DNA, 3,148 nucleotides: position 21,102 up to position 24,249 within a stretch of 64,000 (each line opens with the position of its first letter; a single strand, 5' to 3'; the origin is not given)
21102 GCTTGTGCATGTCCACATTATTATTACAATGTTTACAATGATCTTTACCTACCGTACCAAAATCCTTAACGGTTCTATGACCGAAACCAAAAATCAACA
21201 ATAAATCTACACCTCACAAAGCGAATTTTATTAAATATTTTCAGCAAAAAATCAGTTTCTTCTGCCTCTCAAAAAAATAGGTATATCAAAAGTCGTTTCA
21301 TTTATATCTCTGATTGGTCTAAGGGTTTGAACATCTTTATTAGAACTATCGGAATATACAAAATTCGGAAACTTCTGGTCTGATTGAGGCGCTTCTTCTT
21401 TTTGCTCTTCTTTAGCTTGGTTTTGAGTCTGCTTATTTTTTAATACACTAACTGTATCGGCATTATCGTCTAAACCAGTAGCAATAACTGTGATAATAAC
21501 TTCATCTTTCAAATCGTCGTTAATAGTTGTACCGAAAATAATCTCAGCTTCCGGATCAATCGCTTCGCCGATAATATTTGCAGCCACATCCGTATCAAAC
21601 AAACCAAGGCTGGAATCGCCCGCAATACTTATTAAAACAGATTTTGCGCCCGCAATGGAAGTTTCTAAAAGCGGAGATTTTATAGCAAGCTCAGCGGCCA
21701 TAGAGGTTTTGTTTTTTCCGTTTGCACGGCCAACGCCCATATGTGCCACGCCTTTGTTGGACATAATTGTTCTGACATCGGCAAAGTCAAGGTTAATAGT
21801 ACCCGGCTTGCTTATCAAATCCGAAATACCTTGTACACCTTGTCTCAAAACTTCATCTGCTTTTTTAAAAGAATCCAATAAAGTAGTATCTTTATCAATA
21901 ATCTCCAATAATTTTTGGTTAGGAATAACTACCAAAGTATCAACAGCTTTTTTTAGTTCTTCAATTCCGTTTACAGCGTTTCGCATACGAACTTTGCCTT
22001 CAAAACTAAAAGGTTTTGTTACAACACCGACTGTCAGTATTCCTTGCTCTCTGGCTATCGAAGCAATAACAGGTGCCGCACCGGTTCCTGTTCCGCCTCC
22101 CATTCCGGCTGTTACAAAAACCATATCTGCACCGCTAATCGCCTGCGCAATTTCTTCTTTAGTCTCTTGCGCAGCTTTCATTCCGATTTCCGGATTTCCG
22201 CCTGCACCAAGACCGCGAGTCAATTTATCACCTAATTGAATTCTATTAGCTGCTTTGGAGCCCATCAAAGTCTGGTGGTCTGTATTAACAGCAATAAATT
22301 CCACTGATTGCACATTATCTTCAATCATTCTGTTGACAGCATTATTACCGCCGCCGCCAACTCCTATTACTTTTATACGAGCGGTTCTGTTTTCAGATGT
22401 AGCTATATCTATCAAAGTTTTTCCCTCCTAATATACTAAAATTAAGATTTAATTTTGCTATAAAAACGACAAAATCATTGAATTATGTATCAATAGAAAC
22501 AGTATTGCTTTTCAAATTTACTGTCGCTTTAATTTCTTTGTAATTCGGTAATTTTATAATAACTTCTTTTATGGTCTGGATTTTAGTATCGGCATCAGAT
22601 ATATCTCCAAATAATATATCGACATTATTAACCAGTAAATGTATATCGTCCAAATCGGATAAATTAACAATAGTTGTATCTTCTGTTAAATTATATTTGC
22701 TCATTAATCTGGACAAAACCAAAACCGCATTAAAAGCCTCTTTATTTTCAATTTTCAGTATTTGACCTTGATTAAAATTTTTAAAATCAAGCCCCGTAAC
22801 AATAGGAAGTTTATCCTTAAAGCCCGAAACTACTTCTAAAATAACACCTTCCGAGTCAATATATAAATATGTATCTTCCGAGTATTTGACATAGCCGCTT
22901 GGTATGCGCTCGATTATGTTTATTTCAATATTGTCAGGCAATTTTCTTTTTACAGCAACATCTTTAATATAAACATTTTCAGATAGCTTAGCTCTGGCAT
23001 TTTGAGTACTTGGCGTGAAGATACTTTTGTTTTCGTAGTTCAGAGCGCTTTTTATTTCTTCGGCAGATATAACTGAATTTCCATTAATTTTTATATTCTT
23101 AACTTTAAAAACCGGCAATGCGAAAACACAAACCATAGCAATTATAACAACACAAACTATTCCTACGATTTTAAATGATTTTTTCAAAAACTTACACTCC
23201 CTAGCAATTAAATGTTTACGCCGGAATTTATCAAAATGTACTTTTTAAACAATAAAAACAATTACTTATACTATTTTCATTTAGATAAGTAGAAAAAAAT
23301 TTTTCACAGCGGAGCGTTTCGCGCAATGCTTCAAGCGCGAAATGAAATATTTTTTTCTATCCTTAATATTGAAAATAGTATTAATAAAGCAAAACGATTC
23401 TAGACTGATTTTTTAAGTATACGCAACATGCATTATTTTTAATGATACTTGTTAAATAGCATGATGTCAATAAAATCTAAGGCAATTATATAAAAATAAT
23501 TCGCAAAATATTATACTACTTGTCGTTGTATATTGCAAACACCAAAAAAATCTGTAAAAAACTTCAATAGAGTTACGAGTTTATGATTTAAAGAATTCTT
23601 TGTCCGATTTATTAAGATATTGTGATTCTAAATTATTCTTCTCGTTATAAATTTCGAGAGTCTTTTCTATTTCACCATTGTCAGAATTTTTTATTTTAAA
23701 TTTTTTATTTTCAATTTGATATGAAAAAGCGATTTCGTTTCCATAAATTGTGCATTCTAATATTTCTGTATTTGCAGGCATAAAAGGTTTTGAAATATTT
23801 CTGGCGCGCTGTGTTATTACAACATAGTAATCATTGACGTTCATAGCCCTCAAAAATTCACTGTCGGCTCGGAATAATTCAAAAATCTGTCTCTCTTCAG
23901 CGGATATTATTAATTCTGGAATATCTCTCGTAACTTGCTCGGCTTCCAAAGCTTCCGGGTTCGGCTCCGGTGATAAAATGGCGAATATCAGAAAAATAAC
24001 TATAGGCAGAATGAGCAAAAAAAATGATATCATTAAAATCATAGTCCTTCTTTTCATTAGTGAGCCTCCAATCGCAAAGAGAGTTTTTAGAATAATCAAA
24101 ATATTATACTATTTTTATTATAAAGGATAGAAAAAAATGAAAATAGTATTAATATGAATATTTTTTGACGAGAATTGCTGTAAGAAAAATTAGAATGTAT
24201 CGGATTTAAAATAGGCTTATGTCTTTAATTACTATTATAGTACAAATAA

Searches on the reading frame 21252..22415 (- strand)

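Call 11: search_protein_families(library=pfam, proteins=[window:21252-22415:-])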
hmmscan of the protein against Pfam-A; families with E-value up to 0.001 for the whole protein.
window:21252-22415:- (387 aa): 2 families
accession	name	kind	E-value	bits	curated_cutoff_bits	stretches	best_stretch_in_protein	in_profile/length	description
PF00091.31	Tubulin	-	7.5e-56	189.9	33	1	13-174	1-190/190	Tubulin/FtsZ family, GTPase domain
PF12327.13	FtsZ_C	-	8.9e-31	106.5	27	1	222-316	1-95/95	FtsZ family, C-terminal domain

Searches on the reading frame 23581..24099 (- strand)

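Call 10: search_protein_families(library=pfam, proteins=[window:23581-24099:-])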
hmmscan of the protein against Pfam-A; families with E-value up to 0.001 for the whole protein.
window:23581-24099:- (172 aa): 0 families

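Call 76: search_protein_families(library=pfam, proteins=[window:23581-24099:-], max_evalue=0.01)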
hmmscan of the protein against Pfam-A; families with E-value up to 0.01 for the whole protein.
window:23581-24099:- (172 aa): 1 family
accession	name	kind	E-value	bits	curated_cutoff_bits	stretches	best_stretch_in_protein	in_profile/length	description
PF12698.13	ABC2_membrane_3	-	0.0017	18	31.6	1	19-166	3-155/347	ABC-2 family transporter protein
